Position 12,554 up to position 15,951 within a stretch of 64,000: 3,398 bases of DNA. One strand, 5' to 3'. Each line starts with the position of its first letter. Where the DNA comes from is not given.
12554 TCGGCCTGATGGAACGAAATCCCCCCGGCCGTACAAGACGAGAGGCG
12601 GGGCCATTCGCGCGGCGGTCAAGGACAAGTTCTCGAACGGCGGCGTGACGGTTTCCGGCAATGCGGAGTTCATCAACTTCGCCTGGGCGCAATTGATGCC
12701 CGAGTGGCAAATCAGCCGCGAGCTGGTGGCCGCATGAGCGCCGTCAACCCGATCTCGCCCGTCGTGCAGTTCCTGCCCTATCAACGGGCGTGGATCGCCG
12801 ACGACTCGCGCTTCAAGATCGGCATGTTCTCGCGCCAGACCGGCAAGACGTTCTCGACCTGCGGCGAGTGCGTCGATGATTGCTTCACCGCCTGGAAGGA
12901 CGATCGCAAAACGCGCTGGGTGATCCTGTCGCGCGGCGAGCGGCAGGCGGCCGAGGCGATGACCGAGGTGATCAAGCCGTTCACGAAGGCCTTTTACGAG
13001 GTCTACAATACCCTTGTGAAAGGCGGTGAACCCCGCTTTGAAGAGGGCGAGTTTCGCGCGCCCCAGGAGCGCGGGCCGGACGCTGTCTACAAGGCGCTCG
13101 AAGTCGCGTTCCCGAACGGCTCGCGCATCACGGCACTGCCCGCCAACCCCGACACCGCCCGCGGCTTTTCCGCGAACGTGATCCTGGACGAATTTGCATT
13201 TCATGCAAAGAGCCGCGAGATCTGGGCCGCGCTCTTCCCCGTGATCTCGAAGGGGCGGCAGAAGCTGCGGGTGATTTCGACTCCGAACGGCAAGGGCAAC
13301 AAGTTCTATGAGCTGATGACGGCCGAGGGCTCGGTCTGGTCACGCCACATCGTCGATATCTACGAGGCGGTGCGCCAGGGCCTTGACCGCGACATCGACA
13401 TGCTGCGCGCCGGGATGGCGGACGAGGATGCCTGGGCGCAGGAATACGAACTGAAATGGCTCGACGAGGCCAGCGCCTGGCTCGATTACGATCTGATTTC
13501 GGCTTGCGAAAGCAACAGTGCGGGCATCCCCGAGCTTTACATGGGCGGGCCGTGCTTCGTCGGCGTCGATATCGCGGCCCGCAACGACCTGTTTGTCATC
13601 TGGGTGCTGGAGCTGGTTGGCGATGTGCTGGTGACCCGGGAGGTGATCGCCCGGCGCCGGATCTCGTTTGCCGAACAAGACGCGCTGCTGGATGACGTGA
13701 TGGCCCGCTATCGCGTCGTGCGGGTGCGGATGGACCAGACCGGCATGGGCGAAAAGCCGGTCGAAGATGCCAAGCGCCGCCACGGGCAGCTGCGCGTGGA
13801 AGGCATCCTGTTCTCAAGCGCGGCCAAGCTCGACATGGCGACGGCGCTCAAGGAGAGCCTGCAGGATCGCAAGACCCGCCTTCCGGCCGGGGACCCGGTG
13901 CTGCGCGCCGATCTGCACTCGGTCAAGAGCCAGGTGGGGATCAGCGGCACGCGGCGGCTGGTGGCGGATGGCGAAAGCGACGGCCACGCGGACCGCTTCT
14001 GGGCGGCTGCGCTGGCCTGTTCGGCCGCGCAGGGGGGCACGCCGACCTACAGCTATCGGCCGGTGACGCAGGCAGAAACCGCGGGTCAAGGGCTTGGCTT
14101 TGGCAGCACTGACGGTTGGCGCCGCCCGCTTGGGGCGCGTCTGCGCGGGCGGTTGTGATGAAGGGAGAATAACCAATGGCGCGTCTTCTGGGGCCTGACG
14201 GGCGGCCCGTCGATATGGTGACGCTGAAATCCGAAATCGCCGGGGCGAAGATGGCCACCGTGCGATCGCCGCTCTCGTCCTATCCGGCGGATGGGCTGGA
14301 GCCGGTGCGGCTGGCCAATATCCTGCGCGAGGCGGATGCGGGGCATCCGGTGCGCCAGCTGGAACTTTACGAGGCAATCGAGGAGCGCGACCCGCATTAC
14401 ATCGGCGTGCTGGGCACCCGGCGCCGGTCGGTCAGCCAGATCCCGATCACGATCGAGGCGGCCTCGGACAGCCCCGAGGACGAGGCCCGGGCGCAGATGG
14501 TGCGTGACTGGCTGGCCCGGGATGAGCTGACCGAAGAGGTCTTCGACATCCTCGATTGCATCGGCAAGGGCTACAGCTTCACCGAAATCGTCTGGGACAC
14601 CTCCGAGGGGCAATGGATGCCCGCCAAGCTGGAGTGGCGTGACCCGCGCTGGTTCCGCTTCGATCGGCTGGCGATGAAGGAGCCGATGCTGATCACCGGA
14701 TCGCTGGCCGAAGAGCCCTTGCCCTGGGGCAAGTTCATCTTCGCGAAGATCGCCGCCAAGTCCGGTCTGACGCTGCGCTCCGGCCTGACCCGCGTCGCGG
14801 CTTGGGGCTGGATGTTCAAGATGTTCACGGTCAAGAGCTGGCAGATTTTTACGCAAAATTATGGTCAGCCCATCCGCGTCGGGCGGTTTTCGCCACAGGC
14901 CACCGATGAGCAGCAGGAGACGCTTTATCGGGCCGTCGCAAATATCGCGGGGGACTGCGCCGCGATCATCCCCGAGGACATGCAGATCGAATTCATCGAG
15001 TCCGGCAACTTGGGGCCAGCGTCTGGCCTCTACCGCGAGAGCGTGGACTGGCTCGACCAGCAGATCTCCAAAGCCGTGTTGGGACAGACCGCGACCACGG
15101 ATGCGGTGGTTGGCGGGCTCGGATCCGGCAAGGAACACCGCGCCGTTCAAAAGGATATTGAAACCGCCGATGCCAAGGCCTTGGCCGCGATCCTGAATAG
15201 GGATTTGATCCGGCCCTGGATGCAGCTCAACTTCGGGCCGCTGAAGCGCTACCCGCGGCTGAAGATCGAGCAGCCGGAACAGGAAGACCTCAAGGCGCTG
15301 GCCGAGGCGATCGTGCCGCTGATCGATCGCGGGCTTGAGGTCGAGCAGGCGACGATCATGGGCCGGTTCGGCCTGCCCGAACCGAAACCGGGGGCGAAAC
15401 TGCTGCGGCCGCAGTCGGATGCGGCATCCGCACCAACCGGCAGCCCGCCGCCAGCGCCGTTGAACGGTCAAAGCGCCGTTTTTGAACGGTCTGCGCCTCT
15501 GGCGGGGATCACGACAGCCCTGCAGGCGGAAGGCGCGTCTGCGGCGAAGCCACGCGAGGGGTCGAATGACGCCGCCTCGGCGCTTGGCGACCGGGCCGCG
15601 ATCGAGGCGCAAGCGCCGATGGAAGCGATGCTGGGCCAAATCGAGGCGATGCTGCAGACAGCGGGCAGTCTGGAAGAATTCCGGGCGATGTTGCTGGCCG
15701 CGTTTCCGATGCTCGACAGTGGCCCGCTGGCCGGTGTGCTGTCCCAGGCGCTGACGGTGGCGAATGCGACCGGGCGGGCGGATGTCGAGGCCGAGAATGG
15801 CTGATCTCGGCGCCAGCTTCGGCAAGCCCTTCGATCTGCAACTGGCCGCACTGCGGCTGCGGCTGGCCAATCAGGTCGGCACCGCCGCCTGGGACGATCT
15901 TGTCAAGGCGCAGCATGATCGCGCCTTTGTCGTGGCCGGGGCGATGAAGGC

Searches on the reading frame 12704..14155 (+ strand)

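Call 71: search_protein_families(library=pfam, proteins=[window:12704-14155:+], max_evalue=0.001)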
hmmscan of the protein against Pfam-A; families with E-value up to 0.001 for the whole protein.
window:12704-14155:+ (484 aa): 2 families
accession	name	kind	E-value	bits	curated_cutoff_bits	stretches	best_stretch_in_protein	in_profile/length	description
PF03237.21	Terminase_6N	-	1e-27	97.7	22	1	40-265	2-213/215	Terminase large subunit, T4likevirus-type, N-terminal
PF17289.8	Terminase_6C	-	2.9e-20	73.3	22.6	1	286-439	1-152/155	Terminase RNaseH-like domain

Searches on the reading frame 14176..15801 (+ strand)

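Call 71: search_protein_families(library=pfam, proteins=[window:14176-15801:+], max_evalue=0.001)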
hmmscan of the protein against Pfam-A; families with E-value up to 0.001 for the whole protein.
window:14176-15801:+ (542 aa): 1 family
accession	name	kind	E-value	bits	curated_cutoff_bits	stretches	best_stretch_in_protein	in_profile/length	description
PF06074.18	Portal_Mu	-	2.5e-97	326.7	23.9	1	62-400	1-336/336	Portal protein of Mu bacteriophage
